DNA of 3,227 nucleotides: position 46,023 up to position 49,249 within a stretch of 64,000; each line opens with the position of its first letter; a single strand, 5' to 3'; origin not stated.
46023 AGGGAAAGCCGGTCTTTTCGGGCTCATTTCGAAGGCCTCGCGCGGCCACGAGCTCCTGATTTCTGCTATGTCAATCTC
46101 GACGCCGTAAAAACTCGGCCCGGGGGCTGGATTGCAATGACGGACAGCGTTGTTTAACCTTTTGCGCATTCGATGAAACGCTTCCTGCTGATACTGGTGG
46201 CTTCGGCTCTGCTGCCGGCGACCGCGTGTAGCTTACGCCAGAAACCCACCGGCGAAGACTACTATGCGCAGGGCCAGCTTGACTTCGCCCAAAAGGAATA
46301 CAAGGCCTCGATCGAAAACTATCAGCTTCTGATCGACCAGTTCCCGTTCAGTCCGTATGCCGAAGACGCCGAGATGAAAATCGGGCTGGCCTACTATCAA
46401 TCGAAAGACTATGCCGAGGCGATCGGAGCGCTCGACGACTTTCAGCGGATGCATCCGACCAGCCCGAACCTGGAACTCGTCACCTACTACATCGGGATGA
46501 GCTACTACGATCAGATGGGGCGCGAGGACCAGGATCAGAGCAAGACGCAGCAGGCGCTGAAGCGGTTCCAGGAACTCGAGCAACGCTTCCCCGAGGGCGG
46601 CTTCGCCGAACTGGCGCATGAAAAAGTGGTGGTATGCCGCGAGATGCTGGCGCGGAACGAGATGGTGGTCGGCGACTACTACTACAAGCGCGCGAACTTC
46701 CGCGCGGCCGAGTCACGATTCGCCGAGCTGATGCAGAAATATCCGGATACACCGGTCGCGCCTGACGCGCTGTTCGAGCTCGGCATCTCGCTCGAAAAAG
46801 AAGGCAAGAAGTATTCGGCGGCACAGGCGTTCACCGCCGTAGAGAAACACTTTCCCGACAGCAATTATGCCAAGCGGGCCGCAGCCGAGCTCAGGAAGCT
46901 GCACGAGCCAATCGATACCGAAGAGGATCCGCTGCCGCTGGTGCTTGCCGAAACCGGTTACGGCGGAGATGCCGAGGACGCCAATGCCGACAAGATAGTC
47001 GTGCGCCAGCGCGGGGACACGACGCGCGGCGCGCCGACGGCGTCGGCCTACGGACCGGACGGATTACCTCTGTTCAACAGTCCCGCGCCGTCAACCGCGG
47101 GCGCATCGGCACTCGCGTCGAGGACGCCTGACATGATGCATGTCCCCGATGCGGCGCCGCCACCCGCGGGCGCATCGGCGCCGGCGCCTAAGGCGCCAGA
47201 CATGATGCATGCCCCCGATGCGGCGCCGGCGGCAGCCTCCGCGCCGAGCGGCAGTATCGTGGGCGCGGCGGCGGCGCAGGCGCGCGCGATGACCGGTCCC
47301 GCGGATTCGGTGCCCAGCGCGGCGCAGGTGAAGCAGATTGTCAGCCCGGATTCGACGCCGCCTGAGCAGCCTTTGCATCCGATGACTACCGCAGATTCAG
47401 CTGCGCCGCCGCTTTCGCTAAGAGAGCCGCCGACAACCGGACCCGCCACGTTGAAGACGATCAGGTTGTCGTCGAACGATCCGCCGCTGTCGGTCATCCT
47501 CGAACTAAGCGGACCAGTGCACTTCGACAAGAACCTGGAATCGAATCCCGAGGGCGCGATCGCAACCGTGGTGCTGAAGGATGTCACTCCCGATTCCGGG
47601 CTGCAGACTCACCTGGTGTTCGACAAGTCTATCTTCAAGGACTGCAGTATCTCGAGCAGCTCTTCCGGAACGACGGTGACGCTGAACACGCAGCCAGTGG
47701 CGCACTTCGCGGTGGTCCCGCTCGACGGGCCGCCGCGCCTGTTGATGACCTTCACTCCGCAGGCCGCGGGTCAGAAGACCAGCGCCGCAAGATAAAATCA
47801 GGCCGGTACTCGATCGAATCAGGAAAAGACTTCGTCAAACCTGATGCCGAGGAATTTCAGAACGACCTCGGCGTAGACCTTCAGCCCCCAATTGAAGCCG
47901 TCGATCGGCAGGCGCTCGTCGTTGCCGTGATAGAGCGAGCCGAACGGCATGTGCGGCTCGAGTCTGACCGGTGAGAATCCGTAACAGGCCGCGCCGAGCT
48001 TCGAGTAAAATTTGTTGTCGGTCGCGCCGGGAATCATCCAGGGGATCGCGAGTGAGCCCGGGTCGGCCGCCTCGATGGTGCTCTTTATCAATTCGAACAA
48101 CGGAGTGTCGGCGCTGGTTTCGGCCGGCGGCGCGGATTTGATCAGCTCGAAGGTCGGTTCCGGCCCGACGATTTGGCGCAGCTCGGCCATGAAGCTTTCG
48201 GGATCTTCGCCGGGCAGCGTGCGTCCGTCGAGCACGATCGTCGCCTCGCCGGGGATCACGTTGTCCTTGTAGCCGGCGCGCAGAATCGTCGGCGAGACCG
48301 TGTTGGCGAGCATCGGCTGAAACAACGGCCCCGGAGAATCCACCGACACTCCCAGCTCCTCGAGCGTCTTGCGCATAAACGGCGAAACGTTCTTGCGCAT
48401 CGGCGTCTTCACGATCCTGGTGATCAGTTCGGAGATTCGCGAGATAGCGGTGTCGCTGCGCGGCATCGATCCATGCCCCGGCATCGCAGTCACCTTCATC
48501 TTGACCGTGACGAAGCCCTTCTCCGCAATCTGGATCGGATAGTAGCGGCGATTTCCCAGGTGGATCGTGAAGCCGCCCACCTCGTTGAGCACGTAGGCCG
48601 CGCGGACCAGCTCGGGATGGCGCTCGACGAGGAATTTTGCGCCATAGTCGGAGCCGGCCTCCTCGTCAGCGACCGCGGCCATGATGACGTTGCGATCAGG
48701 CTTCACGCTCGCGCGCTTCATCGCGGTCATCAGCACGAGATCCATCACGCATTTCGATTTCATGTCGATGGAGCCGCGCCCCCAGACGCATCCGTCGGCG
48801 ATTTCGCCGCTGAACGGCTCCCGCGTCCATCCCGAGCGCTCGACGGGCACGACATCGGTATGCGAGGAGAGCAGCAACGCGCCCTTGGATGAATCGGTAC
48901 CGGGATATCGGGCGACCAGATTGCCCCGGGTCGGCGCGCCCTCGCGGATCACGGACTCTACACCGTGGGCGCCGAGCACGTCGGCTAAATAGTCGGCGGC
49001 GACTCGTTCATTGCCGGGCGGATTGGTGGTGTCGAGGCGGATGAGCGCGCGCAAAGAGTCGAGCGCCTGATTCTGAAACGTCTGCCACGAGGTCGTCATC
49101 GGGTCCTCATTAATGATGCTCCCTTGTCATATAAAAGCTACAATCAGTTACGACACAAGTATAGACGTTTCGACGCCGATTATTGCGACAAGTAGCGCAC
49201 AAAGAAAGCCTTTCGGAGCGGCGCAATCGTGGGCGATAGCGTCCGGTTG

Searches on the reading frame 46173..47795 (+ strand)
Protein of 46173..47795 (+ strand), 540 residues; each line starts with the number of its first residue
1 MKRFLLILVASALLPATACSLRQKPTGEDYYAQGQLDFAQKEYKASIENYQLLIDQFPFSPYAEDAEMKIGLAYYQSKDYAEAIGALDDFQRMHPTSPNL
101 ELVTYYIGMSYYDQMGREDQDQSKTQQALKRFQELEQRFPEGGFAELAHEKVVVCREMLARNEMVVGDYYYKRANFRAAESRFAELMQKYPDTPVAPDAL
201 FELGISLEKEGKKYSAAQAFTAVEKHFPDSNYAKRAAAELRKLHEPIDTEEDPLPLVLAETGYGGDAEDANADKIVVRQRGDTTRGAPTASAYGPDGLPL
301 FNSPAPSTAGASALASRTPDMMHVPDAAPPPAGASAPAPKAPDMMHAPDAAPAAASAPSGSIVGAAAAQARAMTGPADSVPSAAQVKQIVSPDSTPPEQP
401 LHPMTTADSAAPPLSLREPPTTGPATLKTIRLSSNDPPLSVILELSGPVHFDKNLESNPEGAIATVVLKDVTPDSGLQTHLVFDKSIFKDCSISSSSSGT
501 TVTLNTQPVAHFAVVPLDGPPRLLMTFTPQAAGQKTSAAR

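Call 14: search_protein_families(library=ncbifam, proteins=[window:46173-47795:+], max_evalue=1e-8)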
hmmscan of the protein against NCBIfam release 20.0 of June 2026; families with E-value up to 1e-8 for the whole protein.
window:46173-47795:+ (540 aa): 3 families
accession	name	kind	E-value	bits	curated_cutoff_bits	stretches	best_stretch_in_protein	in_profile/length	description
TIGR03302.1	OM_YfiO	subfamily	7.3e-60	202.4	81.4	1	5-232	3-238/239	outer membrane protein assembly factor BamD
NF008119.0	PRK10866.1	equivalog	3.7e-27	95.6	363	1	17-201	18-216/243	outer membrane protein assembly factor BamD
TIGR02795.1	tol_pal_ybgF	equivalog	4.6e-25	88.5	90.1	2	165-239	44-118/119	tol-pal system protein YbgF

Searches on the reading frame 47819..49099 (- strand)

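Call 14: search_protein_families(library=ncbifam, proteins=[window:47819-49099:-], max_evalue=1e-8)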
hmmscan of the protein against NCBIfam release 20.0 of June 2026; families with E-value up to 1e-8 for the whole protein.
window:47819-49099:- (426 aa): 40 families (the best 25 are shown)
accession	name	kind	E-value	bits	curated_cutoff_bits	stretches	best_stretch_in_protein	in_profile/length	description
NF005913.0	PRK07906.1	subfamily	7.2e-121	403.9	382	1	6-413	11-439/442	hypothetical protein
NF006596.0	PRK09133.1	subfamily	1.6e-72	244.5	349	2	6-249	34-280/474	hypothetical protein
NF006113.0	PRK08262.1-4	equivalog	2.2e-44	152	503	2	61-248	115-311/510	M20 family peptidase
TIGR01910.1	DapE-ArgE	subfamily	6.8e-44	150.6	217.6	1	14-381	2-353/373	ArgE/DapE family deacylase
NF006399.0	PRK08651.1-2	equivalog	5.3e-42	144.2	381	1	11-328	5-324/405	succinyl-diaminopimelate desuccinylase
NF006111.0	PRK08262.1-1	equivalog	1.9e-40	139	825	2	61-234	107-289/493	M20 family peptidase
TIGR01880.1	Ac-peptdase-euk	subfamily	2.6e-40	138.3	338.6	1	5-413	5-395/401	N-acyl-aliphatic-L-amino acid amidohydrolase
NF010589.0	PRK13983.1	equivalog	5.2e-39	134.3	333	1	5-345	9-347/409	M20 family metallo-hydrolase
NF006112.0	PRK08262.1-3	equivalog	2.1e-37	128.9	510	1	59-413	105-486/492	M20 family peptidase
NF005710.0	PRK07522.1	subfamily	1.7e-32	113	412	1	7-313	5-285/391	acetylornithine deacetylase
NF006365.0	PRK08588.1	subfamily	2e-32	113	289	1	10-417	7-381/383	succinyl-diaminopimelate desuccinylase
TIGR01892.1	AcOrn-deacetyl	equivalog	6.5e-30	104.4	297.7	1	15-313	2-271/365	acetylornithine deacetylase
NF006400.0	PRK08651.1-3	equivalog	1.4e-28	99.8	374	1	5-416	5-406/410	succinyl-diaminopimelate desuccinylase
NF009558.0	PRK13013.1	equivalog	1.7e-25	89.6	428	1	17-380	23-394/429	acetylornithine deacetylase/succinyl-diaminopimelate desuccinylase family protein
NF009557.0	PRK13009.1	equivalog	3.4e-22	79.1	284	1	11-250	4-236/377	succinyl-diaminopimelate desuccinylase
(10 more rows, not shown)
